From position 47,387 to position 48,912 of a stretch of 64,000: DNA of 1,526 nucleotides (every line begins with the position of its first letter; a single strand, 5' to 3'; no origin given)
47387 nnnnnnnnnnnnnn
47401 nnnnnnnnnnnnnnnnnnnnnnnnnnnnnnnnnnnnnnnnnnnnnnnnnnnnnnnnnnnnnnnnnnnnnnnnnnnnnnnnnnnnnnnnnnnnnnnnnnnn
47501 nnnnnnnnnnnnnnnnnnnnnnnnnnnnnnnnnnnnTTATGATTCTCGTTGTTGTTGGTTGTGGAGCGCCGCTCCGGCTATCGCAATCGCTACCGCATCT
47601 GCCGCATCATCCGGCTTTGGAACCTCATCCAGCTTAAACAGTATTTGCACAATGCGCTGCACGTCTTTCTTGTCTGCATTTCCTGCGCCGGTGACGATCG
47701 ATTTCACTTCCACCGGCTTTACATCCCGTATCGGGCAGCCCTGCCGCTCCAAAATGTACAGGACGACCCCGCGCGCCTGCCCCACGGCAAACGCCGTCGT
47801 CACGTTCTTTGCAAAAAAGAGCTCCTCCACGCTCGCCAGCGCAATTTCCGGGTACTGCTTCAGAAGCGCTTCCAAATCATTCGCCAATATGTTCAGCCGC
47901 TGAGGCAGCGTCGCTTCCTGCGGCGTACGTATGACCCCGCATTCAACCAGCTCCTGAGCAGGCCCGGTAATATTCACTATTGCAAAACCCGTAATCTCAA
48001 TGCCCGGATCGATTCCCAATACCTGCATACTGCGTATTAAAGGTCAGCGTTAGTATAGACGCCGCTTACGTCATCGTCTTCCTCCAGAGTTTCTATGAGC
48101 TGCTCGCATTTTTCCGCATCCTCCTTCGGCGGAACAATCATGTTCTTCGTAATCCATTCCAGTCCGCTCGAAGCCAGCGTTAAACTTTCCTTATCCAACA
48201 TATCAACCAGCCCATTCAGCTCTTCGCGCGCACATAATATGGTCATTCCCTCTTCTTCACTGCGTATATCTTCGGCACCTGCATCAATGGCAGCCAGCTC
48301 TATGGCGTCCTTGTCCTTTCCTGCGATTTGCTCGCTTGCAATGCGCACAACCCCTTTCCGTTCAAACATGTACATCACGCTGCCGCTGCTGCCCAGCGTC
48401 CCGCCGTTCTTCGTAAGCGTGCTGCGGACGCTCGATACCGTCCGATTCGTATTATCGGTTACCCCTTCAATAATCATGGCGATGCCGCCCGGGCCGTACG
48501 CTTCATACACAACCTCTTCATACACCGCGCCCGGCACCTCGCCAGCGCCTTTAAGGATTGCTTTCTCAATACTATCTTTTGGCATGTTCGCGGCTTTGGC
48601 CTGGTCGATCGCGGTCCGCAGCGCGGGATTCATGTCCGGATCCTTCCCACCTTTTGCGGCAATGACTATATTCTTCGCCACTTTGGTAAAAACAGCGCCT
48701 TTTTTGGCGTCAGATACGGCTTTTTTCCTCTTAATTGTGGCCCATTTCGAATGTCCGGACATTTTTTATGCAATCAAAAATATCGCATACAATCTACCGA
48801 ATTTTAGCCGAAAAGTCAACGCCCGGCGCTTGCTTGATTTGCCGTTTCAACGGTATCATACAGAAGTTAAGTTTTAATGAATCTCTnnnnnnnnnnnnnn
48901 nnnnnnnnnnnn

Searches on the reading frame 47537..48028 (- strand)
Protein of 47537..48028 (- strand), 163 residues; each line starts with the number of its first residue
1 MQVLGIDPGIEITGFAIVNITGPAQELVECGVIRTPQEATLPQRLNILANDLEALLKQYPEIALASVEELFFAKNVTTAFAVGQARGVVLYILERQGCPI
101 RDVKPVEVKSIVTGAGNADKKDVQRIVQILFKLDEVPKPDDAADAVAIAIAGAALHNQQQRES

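Call 3: search_protein_families(library=pfam, proteins=[window:47537-48028:-], max_evalue=0.1)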
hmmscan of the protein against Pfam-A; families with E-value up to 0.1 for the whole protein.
window:47537-48028:- (163 aa): 2 families
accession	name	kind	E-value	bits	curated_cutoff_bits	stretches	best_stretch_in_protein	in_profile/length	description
PF02075.23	RuvC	-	1.9e-40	138.6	22.2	1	3-151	1-147/148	Crossover junction endodeoxyribonuclease RuvC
PF04312.18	DUF460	-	0.068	13.3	28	0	3-23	33-52/135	Protein of unknown function (DUF460)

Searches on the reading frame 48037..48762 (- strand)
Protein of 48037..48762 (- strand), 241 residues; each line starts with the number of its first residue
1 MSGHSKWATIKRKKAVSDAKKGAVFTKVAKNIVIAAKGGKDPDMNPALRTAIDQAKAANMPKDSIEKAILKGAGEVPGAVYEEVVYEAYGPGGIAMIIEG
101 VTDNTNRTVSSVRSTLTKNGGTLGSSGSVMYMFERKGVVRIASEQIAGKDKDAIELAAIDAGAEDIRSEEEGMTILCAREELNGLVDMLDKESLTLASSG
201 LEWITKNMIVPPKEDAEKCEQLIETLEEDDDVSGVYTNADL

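Call 3: search_protein_families(library=pfam, proteins=[window:48037-48762:-], max_evalue=0.1)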
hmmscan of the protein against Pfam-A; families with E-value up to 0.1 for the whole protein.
window:48037-48762:- (241 aa): 2 families
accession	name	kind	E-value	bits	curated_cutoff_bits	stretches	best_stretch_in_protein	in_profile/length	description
PF01709.26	Transcrip_reg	-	2.9e-52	177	27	1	81-239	1-160/160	TACO1/YebC second and third domain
PF20772.2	TACO1_YebC_N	-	2.2e-29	102.2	36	1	5-75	1-73/73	TACO1/YebC protein N-terminal domain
